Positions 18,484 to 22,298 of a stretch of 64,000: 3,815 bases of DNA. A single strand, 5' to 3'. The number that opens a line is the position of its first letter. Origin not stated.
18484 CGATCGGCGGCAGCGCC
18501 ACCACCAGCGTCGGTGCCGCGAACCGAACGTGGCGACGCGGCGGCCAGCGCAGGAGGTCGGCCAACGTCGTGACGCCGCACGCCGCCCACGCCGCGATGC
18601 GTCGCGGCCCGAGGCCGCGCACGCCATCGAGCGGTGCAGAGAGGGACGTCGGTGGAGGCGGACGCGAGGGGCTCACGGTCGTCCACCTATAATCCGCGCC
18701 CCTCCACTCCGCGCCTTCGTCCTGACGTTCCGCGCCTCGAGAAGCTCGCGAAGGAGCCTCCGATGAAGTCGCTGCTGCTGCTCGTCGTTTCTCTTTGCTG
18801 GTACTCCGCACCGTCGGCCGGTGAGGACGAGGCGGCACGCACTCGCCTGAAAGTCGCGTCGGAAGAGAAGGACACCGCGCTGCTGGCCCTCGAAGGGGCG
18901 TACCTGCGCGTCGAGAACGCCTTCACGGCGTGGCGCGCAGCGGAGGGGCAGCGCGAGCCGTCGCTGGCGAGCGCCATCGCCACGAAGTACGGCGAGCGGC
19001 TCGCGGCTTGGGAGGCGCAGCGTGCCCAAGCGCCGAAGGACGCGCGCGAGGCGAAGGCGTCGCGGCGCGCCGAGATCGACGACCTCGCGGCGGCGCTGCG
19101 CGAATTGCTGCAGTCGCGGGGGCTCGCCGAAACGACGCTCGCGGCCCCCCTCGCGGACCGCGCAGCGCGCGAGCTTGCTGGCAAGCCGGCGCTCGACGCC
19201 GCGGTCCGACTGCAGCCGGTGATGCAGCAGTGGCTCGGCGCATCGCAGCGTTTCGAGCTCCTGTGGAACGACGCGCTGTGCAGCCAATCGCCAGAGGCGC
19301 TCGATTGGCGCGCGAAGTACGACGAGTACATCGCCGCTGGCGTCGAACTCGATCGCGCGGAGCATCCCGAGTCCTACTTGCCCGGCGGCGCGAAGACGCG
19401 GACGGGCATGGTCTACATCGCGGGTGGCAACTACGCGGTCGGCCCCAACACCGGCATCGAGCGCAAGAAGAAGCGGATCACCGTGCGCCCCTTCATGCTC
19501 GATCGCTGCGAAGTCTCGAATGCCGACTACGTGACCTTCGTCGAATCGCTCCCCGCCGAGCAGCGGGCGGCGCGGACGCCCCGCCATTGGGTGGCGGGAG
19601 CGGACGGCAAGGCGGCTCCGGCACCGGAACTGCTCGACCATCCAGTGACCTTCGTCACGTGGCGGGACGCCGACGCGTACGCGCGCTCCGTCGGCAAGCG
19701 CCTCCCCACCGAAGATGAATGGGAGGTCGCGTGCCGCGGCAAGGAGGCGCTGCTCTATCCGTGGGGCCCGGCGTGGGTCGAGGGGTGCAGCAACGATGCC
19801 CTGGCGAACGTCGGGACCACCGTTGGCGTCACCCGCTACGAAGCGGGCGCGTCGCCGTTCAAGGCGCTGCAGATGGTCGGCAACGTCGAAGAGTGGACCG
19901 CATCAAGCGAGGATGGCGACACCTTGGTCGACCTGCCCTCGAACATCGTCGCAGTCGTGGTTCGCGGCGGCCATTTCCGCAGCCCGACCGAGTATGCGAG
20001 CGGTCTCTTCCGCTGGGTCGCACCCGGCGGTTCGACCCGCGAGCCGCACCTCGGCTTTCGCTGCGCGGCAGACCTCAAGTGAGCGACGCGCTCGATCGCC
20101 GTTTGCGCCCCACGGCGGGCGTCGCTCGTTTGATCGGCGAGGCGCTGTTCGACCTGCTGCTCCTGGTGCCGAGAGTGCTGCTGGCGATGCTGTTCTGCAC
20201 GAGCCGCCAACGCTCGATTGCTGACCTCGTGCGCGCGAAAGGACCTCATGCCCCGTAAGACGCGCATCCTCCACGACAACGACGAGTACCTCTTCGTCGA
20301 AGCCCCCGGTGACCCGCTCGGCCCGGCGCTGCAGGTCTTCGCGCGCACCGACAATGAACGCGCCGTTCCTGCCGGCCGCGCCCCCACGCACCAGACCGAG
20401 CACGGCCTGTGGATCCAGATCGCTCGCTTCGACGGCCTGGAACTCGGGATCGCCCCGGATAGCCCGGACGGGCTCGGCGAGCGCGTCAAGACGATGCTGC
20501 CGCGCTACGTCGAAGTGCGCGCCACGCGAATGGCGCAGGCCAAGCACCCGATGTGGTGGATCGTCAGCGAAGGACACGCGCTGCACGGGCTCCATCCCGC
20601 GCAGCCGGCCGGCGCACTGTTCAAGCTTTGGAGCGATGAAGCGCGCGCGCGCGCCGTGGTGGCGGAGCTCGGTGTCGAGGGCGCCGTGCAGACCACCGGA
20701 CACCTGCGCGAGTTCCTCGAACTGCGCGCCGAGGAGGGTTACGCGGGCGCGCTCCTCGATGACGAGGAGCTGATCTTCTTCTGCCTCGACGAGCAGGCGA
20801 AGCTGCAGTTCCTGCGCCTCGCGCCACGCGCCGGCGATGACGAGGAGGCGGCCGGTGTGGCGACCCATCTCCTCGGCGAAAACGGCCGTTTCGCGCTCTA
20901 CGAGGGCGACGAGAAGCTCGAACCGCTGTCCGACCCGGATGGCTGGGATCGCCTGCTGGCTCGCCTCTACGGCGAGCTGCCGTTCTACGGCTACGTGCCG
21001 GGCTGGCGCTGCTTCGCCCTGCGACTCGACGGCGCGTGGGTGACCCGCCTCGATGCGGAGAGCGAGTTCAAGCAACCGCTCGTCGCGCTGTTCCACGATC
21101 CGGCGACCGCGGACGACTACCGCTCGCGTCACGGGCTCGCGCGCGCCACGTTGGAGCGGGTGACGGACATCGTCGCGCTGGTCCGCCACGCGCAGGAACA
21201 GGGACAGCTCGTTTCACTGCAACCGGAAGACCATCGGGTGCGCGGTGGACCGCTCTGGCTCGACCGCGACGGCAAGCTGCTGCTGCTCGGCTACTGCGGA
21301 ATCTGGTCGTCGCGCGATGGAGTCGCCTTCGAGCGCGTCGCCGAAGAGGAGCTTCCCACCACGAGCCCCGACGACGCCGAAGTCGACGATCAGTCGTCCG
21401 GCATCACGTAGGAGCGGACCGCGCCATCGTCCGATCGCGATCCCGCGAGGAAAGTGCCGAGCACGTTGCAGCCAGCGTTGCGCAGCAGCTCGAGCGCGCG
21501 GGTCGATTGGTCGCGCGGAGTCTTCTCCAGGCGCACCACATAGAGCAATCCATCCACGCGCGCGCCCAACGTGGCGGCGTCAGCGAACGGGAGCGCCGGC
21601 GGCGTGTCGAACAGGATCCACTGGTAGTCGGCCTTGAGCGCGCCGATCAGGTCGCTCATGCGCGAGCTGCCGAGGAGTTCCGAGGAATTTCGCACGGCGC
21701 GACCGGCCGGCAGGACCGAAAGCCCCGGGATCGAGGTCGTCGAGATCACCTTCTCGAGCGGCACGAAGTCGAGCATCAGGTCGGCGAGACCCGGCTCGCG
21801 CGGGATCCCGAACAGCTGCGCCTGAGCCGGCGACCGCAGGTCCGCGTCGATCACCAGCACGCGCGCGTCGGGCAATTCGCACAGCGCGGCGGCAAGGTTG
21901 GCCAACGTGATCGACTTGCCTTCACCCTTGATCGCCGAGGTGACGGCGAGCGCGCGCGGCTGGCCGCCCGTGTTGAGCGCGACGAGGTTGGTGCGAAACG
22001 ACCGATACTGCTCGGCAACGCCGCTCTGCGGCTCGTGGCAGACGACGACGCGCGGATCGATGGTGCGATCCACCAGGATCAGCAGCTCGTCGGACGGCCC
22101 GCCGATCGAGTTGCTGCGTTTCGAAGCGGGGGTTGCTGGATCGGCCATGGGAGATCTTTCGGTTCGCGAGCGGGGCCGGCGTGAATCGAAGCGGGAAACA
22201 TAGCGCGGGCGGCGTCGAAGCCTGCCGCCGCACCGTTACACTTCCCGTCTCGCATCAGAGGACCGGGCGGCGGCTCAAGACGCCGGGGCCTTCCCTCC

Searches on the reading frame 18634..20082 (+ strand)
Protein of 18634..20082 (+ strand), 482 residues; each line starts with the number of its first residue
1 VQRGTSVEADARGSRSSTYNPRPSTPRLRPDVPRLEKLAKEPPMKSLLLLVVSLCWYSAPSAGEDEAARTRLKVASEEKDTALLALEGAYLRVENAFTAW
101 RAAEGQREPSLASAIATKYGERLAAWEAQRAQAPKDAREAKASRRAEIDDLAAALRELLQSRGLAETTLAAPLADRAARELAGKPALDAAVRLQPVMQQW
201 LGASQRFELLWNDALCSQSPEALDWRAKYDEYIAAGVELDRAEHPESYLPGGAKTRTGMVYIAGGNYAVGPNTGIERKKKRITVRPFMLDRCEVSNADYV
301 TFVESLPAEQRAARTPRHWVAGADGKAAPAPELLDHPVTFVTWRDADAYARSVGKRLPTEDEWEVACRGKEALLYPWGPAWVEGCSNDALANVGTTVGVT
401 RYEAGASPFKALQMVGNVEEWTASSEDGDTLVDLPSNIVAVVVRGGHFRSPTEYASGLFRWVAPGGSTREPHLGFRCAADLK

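Call 3: search_protein_families(library=pfam, proteins=[window:18634-20082:+], max_evalue=0.01)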
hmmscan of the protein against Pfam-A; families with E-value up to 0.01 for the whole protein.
window:18634-20082:+ (482 aa): 1 family
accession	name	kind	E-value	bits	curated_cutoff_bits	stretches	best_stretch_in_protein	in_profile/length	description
PF03781.23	FGE-sulfatase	-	7.8e-41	140.8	23.3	1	257-478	3-254/255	Sulfatase-modifying factor enzyme 1-like domain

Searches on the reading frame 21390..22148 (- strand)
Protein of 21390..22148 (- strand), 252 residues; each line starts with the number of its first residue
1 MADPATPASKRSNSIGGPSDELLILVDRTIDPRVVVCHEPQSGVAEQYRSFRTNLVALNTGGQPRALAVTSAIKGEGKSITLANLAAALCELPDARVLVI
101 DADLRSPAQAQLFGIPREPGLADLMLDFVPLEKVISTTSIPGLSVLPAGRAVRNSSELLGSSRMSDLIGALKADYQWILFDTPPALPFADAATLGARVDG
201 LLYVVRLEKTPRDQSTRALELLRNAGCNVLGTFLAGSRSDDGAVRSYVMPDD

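Call 3: search_protein_families(library=pfam, proteins=[window:21390-22148:-], max_evalue=0.01)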
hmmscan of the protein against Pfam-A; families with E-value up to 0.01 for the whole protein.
window:21390-22148:- (252 aa): 5 families
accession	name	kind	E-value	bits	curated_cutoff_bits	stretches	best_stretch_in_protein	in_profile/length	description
PF13614.12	AAA_31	-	8.9e-10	39.2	27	1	68-194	5-137/177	AAA domain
PF06564.18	CBP_BcsQ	-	4.8e-06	26.7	21.3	1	69-206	6-146/234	Cellulose biosynthesis protein BcsQ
PF10609.15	ParA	-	8.6e-06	25.8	27.1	1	66-231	5-169/246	NUBPL iron-transfer P-loop NTPase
PF01656.29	CbiA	-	2.2e-05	24.8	25.4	1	68-174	2-68/125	CobQ/CobB/MinD/ParA nucleotide binding domain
PF25199.1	nSTAND_NTPase5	-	0.0046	17.2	34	1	57-108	34-84/145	Novel STAND NTPase 5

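Call 4: search_protein_families(library=ncbifam, proteins=[window:21390-22148:-], max_evalue=0.01)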
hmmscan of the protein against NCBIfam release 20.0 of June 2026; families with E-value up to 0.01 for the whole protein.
window:21390-22148:- (252 aa): 19 families
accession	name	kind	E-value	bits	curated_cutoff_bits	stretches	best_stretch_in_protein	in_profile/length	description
TIGR03018.1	pepcterm_TyrKin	hypoth_equivalog_domain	7.3e-48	162.6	230.65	1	34-227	1-201/207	XrtA-associated tyrosine autokinase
TIGR03029.1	EpsG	equivalog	4.9e-38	130.8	313.8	1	27-234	66-272/274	chain length determinant protein tyrosine kinase EpsG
TIGR01007.1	eps_fam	subfamily_domain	3.1e-36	124.8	108.05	1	46-247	1-200/204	polysaccharide biosynthesis tyrosine autokinase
TIGR01005.1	eps_transp_fam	subfamily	2.8e-31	108.5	411.7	1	36-237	518-718/754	exopolysaccharide transport protein family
NF007350.0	PRK09841.1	equivalog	1.4e-25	89.5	1248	1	36-236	503-702/726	tyrosine-protein kinase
NF008568.0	PRK11519.1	equivalog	3.6e-25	88.2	1068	1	39-234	501-695/720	tyrosine-protein kinase Wzc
TIGR01969.1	minD_arch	subfamily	6.4e-10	38.6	201.75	1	66-236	2-169/251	cell division ATPase MinD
TIGR01968.1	minD_bact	equivalog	4.1e-07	29.6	212.9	1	66-185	3-122/261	septum site-determining protein MinD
NF047398.1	AAA_KGGVGR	domain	1.1e-05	25.9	90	1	75-129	13-69/190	KGGVGR-motif variant AAA ATPase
TIGR03815.1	CpaE_hom_Actino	equivalog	0.00013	21.2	154.45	1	64-206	111-253/340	septum site-determining protein Ssd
TIGR03371.1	cellulose_yhjQ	equivalog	0.00047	19.7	157.85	1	67-190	4-131/246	cellulose biosynthesis protein BcsQ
NF008669.0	PRK11670.1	equivalog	0.00047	19.1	348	1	65-119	108-161/369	iron-sulfur cluster carrier protein ApbC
TIGR02016.1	BchX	equivalog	0.0015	17.9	331.2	1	74-127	9-61/296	chlorophyllide a reductase iron protein subunit X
TIGR03453.1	partition_RepA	equivalog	0.0017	17.3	348.45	0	65-196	105-256/387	plasmid partitioning protein RepA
NF033200.1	F430_CfbC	exception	0.0034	16.8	402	0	75-125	10-59/260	Ni-sirohydrochlorin a,c-diamide reductive cyclase ATP-dependent reductase subunit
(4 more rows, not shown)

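Call 90: search_solved_structures(query=window:21390-22148:-, max_evalue=0.00001, show_alignments=1)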
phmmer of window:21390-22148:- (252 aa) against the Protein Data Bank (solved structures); distinct sequences matched with E-value up to 0.00001: 22.
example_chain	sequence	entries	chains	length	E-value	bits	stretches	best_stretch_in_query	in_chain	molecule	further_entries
4jmp_A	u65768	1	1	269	9.8e-32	113.5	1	32-242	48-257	C-terminal fragment of CapA, Protein tyrosine kinase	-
3bfv_A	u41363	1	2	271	1.2e-31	113.3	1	33-242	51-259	Membrane protein CapA1, Protein tyrosine kinase,Protein tyrosine kinase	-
4jlv_A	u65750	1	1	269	3.4e-31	111.8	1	34-242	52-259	C-terminal fragment of Membrane protein CapA1, Putative uncharacterized protein capB1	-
2ved_A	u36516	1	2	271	8e-31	110.6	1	33-242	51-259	MEMBRANE PROTEIN CAPA1, PROTEIN TYROSINE KINASE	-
6z0p_A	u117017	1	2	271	1e-24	90.6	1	39-236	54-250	BceF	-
6u1q_A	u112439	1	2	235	6.5e-23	84.7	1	59-231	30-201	VpsO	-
3cio_A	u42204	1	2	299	1.1e-22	83.9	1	37-237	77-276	Tyrosine-protein kinase etk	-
3la6_A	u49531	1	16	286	2.6e-20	76.1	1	36-234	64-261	Tyrosine-protein kinase wzc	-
9xgv_A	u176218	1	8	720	2e-19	73.3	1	37-234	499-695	Tyrosine-protein kinase wzc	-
9r62_I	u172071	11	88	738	2.1e-19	73.2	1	37-234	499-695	Tyrosine-protein kinase wzc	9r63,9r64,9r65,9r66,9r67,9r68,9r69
7ni2_A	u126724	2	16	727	2e-16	63.4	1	39-236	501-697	Tyrosine-protein kinase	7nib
9exq_D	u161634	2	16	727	2e-16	63.4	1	39-236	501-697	Putative transmembrane protein Wzc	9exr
9i2q_D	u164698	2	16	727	2e-16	63.4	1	39-236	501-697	Putative transmembrane protein Wzc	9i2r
9exo_H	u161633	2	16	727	2e-16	63.4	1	39-236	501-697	Putative transmembrane protein Wzc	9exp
7nhr_A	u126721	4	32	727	2e-16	63.4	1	39-236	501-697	Putative transmembrane protein Wzc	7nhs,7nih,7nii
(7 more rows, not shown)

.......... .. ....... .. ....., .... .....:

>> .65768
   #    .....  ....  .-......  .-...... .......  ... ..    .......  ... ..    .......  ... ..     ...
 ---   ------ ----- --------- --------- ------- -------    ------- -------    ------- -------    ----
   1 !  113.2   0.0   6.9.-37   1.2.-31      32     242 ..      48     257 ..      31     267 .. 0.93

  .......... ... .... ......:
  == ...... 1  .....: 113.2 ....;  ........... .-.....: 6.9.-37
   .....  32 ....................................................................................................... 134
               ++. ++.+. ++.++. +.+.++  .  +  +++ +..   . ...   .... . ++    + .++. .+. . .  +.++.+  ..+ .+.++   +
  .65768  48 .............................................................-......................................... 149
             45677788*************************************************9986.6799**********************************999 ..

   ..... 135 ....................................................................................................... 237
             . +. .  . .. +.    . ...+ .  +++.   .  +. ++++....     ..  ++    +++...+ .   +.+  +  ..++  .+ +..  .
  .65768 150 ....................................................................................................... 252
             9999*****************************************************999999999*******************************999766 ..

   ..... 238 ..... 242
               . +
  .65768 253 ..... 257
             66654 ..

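Call 106: search_protein_families(library=padloc, proteins=[window:21390-22148:-], max_evalue=0.001)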
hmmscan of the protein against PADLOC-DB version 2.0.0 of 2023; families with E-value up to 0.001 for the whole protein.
window:21390-22148:- (252 aa): 0 families
